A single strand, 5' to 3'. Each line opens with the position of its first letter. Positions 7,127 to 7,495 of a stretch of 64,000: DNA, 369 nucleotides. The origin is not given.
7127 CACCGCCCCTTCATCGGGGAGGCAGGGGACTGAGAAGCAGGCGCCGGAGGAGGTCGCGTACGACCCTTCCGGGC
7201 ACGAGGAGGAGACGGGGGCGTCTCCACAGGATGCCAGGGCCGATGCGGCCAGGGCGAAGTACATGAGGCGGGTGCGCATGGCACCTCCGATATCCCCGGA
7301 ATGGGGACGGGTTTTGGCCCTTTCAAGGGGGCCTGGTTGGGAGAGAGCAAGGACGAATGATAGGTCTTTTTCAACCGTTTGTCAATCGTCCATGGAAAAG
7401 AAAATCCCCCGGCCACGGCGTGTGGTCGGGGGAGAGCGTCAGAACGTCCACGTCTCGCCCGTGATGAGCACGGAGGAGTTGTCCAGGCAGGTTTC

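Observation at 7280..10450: Conserved two-hairpin 5' leader upstream of three of the four lipoprotein paralogs, two of them with TTG start codons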

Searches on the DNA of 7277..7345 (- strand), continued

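Call 78: search_with_rna_model(model_id=R2, sources=[window, L003, L004, L005, L006, L007, L008, L009, L010, L011, L012, L013, L014, L015, L016, L017, L018, L019, L020, L021, L022, L023, L024, L025, L026, L027, L028, L029, L030, L031, L032, L033, L034, L035, L036, L037, L038, L039, L040, L041, L042, L043, L044, L045, L046, L047, L048, L049, L050, L051, L052, L053, L054, L055, L056, L057, L058, L059, L060, L061, L062, L063, L064, L065, L066, L067, L068, L069, L070, L071, L072, L073, L074, L075, L076, L077, L078, L079, L080, L081, L082, L083, L084, L086, L087, L088, L089, L090, L091], max_evalue=5)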
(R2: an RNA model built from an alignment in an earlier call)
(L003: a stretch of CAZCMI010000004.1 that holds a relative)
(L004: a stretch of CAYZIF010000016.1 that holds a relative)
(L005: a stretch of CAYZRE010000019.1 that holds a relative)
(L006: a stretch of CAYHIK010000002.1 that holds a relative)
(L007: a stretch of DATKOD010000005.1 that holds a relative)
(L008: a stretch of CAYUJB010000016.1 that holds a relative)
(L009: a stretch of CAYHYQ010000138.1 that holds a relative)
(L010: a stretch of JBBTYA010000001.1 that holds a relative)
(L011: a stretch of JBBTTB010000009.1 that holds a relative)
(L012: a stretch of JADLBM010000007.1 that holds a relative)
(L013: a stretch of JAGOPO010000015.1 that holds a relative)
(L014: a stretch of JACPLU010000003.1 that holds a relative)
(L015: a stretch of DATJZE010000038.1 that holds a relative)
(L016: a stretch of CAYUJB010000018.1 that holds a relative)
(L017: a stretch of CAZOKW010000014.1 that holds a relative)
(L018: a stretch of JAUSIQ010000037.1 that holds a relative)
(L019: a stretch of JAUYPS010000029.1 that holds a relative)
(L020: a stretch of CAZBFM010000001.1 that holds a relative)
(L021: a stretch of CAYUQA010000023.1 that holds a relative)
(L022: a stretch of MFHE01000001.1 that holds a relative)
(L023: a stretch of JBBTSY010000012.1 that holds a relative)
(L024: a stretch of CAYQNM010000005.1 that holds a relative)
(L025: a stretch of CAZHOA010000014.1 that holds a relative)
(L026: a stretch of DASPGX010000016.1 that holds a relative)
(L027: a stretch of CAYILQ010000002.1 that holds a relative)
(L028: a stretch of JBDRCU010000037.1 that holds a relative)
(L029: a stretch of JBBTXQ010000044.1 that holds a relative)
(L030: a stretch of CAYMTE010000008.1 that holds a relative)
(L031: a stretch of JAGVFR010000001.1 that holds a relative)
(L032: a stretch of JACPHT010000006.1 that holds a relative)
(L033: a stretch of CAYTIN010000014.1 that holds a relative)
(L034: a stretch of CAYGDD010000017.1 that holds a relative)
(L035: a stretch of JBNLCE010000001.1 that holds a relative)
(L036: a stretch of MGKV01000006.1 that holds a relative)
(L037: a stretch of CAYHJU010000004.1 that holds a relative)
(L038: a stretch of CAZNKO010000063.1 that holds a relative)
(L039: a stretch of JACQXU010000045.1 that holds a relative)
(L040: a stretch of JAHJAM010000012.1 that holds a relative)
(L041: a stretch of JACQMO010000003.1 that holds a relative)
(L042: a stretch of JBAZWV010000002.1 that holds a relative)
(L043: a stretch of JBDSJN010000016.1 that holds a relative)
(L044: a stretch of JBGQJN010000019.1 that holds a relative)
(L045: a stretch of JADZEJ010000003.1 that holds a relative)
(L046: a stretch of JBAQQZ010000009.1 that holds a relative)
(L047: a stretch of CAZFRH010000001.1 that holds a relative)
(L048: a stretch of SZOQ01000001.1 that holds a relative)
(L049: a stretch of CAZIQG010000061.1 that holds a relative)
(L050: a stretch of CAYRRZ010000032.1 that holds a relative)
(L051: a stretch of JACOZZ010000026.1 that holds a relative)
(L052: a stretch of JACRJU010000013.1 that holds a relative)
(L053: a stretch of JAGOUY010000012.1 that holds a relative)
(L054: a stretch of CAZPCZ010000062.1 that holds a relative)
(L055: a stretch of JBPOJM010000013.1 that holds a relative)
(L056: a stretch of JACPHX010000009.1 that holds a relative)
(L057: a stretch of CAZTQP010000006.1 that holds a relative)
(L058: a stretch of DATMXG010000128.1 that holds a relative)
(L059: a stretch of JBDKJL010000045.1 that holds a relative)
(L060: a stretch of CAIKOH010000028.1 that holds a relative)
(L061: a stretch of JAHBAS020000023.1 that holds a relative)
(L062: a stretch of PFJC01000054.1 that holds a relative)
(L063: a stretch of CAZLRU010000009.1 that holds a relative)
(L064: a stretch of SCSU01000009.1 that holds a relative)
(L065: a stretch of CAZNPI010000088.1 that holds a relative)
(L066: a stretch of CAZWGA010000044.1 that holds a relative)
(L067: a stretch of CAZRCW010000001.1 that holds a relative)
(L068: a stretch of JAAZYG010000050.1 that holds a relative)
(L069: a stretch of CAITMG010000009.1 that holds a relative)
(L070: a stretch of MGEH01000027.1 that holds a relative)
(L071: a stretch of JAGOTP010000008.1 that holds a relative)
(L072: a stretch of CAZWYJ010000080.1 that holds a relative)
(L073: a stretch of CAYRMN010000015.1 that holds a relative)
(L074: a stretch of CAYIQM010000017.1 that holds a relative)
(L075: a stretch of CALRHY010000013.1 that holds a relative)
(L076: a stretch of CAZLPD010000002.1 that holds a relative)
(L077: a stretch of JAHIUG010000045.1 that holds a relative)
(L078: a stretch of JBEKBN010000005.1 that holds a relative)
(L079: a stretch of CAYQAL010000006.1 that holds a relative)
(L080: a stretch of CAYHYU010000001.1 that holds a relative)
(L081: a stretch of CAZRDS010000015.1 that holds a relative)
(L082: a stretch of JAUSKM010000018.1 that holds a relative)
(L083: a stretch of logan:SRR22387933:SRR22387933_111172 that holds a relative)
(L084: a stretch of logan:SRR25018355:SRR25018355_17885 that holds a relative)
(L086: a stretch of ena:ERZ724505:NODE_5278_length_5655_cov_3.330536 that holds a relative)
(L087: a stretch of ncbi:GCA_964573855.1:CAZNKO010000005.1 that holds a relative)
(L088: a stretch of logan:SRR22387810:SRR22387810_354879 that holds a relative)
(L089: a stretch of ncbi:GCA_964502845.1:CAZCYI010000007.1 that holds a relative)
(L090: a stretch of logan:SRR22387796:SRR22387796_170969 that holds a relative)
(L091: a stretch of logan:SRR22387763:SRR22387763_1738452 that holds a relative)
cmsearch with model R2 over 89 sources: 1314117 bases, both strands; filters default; matches with E-value up to 5: 19.
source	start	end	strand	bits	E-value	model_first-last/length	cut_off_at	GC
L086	2710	2776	+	84.2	1.8e-21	1-67/67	no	0.64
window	10379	10444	-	84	2.1e-21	1-67/67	no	0.65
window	9856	9921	-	81.6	1.1e-20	1-67/67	no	0.65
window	7276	7342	-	80.1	3e-20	1-67/67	no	0.63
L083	3688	3755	+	79.7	3.7e-20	1-67/67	no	0.63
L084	69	136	+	78.6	8e-20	1-67/67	no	0.63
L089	6170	6238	+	74.9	9.6e-19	1-67/67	no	0.58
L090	5410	5481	+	67.6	1.3e-16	1-67/67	no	0.62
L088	13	72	+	64.8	8.2e-16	1-67/67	no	0.63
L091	207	265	+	51.1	8.4e-12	1-67/67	no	0.53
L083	2826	2883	+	31.3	5.1e-06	1-67/67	no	0.6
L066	11693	11771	+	16.2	0.13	1-67/67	no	0.67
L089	5828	5886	+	14.1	0.53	1-67/67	no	0.61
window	18462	18510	+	14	0.57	1-67/67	no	0.57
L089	3561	3627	+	13.2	0.97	1-67/67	no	0.66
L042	12528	12572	-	11.8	2.4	1-67/67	no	0.49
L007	805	878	-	11.1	3.9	1-67/67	no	0.55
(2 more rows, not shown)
